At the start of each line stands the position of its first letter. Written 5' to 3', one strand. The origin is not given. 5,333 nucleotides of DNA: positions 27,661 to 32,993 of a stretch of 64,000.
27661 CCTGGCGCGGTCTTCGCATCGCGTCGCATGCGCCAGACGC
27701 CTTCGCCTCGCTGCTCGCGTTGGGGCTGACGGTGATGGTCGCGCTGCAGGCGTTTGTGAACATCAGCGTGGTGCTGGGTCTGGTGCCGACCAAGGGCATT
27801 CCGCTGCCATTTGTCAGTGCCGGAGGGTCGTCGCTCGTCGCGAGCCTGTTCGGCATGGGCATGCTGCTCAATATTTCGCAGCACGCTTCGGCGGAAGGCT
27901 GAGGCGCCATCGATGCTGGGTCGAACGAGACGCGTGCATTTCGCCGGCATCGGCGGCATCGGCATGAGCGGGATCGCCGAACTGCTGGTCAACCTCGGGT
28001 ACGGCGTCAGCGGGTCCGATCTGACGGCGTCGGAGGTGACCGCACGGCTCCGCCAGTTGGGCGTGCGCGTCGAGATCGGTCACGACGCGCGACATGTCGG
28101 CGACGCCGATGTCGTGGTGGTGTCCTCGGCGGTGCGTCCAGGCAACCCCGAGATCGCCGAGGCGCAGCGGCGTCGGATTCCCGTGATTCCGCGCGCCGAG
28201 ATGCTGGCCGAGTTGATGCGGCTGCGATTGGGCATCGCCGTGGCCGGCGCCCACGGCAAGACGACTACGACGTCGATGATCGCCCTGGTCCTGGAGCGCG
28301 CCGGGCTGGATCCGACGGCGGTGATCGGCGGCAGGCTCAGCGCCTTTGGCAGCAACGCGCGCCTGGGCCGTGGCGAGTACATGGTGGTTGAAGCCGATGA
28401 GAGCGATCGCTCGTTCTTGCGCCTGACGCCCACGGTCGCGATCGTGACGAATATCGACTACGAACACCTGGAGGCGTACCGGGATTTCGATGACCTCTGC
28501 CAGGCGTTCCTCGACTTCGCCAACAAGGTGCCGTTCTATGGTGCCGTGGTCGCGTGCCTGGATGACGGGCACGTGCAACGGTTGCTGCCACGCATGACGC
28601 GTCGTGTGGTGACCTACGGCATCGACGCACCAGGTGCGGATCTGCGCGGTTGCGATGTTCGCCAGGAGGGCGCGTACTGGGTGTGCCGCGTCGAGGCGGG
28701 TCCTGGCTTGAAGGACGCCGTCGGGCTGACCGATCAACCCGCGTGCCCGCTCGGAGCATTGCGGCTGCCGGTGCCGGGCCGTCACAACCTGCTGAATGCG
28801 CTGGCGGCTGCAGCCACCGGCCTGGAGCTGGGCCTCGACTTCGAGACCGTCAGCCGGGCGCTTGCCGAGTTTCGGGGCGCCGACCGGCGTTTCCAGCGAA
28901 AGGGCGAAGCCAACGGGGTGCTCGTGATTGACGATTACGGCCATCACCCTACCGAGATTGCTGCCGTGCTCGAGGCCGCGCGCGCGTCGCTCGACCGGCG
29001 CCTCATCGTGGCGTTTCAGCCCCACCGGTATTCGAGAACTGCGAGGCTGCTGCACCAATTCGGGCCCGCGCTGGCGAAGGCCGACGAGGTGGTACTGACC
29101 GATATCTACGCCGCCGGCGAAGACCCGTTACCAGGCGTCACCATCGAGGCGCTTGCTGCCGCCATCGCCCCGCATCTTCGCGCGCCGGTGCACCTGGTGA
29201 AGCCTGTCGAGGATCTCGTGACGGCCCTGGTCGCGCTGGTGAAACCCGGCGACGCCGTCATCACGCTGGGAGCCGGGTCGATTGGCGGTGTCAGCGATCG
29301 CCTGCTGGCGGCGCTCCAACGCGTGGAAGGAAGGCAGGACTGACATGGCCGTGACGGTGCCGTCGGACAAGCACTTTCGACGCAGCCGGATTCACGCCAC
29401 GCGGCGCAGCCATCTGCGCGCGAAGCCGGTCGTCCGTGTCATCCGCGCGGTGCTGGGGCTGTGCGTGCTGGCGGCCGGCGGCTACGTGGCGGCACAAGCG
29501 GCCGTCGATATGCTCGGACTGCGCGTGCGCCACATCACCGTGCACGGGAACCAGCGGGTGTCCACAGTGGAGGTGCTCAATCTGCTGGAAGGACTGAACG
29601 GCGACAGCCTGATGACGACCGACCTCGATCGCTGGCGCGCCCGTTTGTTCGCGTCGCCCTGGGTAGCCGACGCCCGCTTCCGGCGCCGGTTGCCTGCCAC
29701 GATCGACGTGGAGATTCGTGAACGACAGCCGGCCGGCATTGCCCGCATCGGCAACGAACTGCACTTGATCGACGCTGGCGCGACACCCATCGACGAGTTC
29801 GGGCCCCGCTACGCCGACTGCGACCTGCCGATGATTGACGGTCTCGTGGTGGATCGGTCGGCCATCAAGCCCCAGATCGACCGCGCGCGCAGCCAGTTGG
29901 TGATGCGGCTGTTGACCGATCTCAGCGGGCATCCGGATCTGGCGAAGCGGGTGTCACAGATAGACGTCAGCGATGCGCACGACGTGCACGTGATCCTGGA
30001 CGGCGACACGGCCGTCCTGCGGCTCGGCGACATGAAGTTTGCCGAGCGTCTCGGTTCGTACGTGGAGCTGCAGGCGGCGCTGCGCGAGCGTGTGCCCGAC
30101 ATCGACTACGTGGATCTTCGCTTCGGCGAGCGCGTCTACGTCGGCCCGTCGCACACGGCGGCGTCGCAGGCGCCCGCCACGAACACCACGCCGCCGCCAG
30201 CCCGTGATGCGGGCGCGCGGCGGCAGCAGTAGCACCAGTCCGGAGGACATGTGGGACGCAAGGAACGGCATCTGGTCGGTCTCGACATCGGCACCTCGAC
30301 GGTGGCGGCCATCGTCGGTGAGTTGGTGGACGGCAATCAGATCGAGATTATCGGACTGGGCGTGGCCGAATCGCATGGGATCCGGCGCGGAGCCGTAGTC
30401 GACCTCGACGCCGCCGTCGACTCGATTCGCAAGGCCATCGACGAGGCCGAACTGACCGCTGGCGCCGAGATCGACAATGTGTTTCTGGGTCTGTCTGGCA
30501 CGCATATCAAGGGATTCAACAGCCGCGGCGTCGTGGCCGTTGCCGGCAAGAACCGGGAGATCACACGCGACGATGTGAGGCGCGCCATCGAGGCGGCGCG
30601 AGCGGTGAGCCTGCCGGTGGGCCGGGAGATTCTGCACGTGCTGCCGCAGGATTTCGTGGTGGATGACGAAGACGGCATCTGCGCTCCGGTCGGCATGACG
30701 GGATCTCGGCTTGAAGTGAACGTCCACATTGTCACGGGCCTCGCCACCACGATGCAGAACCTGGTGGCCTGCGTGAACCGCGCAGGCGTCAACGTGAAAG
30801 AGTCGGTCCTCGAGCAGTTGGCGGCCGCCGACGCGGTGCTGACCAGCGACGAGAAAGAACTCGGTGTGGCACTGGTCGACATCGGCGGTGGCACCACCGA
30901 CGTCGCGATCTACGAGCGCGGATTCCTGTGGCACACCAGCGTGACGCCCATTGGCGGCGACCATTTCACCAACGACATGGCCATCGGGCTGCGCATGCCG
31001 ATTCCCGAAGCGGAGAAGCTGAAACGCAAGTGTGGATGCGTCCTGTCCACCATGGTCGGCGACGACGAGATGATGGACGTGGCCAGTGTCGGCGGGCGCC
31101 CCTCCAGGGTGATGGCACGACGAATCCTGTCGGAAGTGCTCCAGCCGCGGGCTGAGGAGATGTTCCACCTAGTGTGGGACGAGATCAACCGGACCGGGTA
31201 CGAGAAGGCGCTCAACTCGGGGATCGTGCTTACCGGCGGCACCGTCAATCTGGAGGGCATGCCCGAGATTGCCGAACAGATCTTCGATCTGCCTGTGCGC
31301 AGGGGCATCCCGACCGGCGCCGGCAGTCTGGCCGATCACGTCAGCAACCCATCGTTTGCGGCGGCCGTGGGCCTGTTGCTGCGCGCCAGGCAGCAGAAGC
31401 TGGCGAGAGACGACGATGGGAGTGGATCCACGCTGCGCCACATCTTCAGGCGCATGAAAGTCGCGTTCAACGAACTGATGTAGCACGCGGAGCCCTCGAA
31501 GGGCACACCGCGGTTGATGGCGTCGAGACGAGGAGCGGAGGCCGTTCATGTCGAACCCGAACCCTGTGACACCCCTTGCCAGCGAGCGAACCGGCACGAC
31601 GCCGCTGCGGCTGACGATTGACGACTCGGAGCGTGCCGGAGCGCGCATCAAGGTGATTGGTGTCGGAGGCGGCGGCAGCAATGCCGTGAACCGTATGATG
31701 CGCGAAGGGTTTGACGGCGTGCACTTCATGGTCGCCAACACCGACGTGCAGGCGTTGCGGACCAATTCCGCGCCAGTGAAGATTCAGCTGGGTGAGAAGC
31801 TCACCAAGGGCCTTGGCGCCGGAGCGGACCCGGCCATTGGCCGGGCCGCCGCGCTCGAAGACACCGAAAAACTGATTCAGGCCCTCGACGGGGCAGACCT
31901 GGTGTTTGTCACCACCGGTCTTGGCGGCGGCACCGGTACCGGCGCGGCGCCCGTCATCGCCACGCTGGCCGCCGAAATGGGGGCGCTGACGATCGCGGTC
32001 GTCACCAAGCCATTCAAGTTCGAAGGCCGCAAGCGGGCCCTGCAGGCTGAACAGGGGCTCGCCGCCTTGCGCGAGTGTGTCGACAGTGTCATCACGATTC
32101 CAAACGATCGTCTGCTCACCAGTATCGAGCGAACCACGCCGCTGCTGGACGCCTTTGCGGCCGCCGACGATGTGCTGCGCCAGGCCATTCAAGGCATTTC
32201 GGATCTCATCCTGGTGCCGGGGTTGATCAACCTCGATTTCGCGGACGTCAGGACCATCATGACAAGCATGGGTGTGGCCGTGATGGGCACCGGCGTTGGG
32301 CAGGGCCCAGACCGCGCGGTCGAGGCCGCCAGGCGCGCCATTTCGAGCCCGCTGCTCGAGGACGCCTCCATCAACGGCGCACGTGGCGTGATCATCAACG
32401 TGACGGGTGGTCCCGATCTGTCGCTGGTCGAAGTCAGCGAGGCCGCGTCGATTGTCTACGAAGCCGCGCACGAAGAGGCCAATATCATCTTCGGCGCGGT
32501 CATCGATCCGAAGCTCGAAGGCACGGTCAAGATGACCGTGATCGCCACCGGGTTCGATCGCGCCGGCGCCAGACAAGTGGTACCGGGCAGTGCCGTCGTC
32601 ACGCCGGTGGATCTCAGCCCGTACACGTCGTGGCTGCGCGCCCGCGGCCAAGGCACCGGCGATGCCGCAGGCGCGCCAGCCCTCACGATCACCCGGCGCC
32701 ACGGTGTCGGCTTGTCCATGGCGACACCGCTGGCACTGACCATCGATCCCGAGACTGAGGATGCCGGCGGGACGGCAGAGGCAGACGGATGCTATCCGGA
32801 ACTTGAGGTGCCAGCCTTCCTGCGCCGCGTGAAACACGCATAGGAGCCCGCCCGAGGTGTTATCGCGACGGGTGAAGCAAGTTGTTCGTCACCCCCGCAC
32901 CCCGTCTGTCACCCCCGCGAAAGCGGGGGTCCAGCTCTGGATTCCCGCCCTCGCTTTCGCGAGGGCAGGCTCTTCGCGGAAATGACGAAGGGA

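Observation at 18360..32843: dcw cluster lacks both lipid-linked steps (mraY, murG) as well as murB and ddl, with clean junctions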

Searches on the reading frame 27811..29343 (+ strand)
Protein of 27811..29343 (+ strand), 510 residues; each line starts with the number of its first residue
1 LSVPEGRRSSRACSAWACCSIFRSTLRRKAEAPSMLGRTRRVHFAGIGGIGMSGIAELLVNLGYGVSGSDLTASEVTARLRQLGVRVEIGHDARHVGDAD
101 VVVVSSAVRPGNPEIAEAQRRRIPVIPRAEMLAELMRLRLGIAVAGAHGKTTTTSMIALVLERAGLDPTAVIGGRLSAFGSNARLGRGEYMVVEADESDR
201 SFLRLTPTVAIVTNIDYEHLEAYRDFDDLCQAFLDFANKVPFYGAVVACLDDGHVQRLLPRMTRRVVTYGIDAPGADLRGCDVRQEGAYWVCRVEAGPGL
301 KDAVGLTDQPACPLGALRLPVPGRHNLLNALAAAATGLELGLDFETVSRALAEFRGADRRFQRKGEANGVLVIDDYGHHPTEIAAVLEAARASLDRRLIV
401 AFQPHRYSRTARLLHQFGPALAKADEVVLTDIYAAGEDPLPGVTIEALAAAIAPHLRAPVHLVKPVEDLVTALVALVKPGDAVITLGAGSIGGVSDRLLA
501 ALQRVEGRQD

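Call 3: search_protein_families(library=pfam, proteins=[window:27811-29343:+])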
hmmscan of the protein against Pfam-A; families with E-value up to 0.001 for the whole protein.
window:27811-29343:+ (510 aa): 3 families
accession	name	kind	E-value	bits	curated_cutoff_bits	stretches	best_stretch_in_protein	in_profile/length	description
PF01225.30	Mur_ligase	-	5.8e-29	100.7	21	1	42-138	2-93/95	Mur ligase family, catalytic domain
PF02875.26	Mur_ligase_C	-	6.3e-25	88.9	28.4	1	359-489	1-127/127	Mur ligase, glutamate ligase domain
PF08245.18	Mur_ligase_M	-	1.9e-22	80.6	24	1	144-336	1-199/200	Mur ligase middle domain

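Call 4: search_protein_families(library=ncbifam, proteins=[window:27811-29343:+])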
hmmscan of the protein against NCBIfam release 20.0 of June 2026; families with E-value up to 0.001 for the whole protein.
window:27811-29343:+ (510 aa): 22 families
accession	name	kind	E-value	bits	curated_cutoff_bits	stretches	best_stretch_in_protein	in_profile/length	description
TIGR01082.1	murC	equivalog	1.3e-158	528.7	335.1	1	42-498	2-448/449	UDP-N-acetylmuramate--L-alanine ligase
NF011171.0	PRK14573.1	equivalog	4.8e-95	319.1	1015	1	39-498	4-444/809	bifunctional UDP-N-acetylmuramate--L-alanine ligase/D-alanine--D-alanine ligase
TIGR01081.1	mpl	equivalog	1.7e-61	208.6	388.7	2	41-259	1-229/448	UDP-N-acetylmuramate:L-alanyl-gamma-D-glutamyl-meso-diaminopimelate ligase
TIGR01087.1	murD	equivalog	9.7e-30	104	211.95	1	42-392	2-337/441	UDP-N-acetylmuramoyl-L-alanine--D-glutamate ligase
NF053645.1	pMurC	equivalog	5.5e-26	91.3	560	2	46-274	5-248/492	pseudomurein biosynthesis peptide ligase pMurC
NF001124.0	PRK00139.1-2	equivalog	1.3e-24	86.8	476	1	208-489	200-468/500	UDP-N-acetylmuramoyl-L-alanyl-D-glutamate--2,6-diaminopimelate ligase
NF008896.0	PRK11929.1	equivalog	1.7e-20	72.5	1023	1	206-400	679-866/965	bifunctional UDP-N-acetylmuramoyl-L-alanyl-D-glutamate--2,6-diaminopimelate ligase MurE/UDP-N-acetylmuramoyl-tripeptide--D-alanyl-D-alanine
NF001126.0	PRK00139.1-4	equivalog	2e-20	72.8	373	1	208-402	195-374/486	UDP-N-acetylmuramoyl-L-alanyl-D-glutamate--2,6-diaminopimelate ligase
TIGR01085.1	murE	subfamily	4.9e-20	71.9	257.3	1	208-489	179-447/472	UDP-N-acetylmuramyl-tripeptide synthetase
TIGR01143.1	murF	subfamily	1.8e-19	70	288.6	1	141-484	76-402/418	UDP-N-acetylmuramoyl-tripeptide--D-alanyl-D-alanine ligase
NF053648.1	pMurE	equivalog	4e-18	65.4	600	1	205-424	188-381/464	pseudomurein biosynthesis peptide ligase pMurE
NF053646.1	pMurD1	equivalog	2.3e-16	59.5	610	2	329-491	287-444/465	pseudomurein biosynthesis peptide ligase pMurD1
NF010623.0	PRK14016.1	subfamily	1.2e-12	46.8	877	1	208-429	567-792/871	cyanophycin synthetase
TIGR02068.2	cya_phycin_syn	equivalog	1.2e-12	46.7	850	1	209-424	567-784/862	cyanophycin synthetase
NF053647.1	pMurD2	equivalog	1.1e-11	44.4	550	1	46-236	7-203/405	pseudomurein biosynthesis peptide ligase pMurD2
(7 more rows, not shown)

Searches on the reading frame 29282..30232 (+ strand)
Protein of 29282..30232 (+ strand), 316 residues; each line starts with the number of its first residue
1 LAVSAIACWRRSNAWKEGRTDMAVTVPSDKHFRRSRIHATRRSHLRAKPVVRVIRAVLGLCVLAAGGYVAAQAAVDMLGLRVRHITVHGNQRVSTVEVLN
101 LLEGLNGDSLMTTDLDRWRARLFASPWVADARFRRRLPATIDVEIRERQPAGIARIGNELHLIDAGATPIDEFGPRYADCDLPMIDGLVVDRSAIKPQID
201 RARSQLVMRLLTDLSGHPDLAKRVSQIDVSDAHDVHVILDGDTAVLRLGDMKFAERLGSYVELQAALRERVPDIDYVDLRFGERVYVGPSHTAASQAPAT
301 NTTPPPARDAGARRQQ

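Call 3: search_protein_families(library=pfam, proteins=[window:29282-30232:+])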
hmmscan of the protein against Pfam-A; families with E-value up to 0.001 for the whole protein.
window:29282-30232:+ (316 aa): 2 families
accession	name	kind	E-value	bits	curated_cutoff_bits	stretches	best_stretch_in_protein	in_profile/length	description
PF08478.15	POTRA_1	-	5.8e-16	59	23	1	81-148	2-69/69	POTRA domain, FtsQ-type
PF03799.20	FtsQ_DivIB_C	-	3e-08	35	21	1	157-280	6-114/114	Cell division protein FtsQ/DivIB, C-terminal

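Call 4: search_protein_families(library=ncbifam, proteins=[window:29282-30232:+])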
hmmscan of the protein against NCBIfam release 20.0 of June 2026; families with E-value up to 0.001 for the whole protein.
window:29282-30232:+ (316 aa): 2 families
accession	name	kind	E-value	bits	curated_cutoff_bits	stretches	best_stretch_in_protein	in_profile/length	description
NF004039.0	PRK05529.1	equivalog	1.9e-10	40.3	353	1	38-246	20-216/255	cell division protein FtsQ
NF008043.0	PRK10775.1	equivalog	1.7e-06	27.5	366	1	52-291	28-258/276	cell division protein FtsQ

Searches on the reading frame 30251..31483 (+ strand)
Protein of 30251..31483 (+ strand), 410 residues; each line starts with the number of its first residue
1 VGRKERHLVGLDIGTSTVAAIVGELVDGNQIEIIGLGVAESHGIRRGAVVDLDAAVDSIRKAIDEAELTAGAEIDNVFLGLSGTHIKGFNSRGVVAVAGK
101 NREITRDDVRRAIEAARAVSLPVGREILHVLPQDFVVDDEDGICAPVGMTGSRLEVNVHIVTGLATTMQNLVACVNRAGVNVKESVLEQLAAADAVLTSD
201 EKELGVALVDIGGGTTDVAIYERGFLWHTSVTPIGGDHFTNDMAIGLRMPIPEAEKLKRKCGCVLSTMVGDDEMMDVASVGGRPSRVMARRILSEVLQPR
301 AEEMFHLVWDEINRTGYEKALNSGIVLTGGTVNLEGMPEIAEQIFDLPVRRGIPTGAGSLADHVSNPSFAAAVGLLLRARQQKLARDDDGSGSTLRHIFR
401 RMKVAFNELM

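Call 3: search_protein_families(library=pfam, proteins=[window:30251-31483:+])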
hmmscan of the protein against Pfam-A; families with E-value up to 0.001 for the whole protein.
window:30251-31483:+ (410 aa): 5 families
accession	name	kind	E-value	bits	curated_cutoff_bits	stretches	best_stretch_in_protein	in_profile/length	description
PF14450.12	FtsA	-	9e-45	152.6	31.8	2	207-374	1-127/127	Cell division protein FtsA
PF02491.25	SHS2_FTSA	-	2.9e-31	108.1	25.4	1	83-162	1-79/79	SHS2 domain inserted in FTSA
PF06723.19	MreB_Mbl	-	5.4e-10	39.1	27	1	186-350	127-302/327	MreB/Mbl protein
PF11104.14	PilM_2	-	1.1e-08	34.8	27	1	156-260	126-236/340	Type IV pilus assembly protein PilM;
PF06277.17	EutA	-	3.8e-08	33.1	27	1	159-266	102-206/475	Ethanolamine utilisation protein EutA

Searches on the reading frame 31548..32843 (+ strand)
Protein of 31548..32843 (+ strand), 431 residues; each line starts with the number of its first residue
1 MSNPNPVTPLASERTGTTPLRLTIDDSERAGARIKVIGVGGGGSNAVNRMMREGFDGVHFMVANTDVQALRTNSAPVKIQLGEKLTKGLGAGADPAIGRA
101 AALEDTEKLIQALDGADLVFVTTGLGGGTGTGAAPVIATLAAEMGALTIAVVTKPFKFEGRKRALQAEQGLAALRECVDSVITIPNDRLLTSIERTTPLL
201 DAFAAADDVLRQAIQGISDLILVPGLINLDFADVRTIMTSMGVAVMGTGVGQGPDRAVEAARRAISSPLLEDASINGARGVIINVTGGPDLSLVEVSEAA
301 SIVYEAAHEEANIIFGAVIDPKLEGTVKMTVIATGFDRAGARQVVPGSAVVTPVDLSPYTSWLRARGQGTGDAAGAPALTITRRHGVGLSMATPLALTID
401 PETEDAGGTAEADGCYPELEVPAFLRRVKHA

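Call 4: search_protein_families(library=ncbifam, proteins=[window:31548-32843:+])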
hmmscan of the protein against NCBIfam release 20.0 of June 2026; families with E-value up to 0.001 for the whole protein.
window:31548-32843:+ (431 aa): 1 family
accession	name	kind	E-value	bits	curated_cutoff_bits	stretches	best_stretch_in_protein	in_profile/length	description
TIGR00065.1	ftsZ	equivalog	1.2e-127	426.1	295.2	1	29-339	15-327/353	cell division protein FtsZ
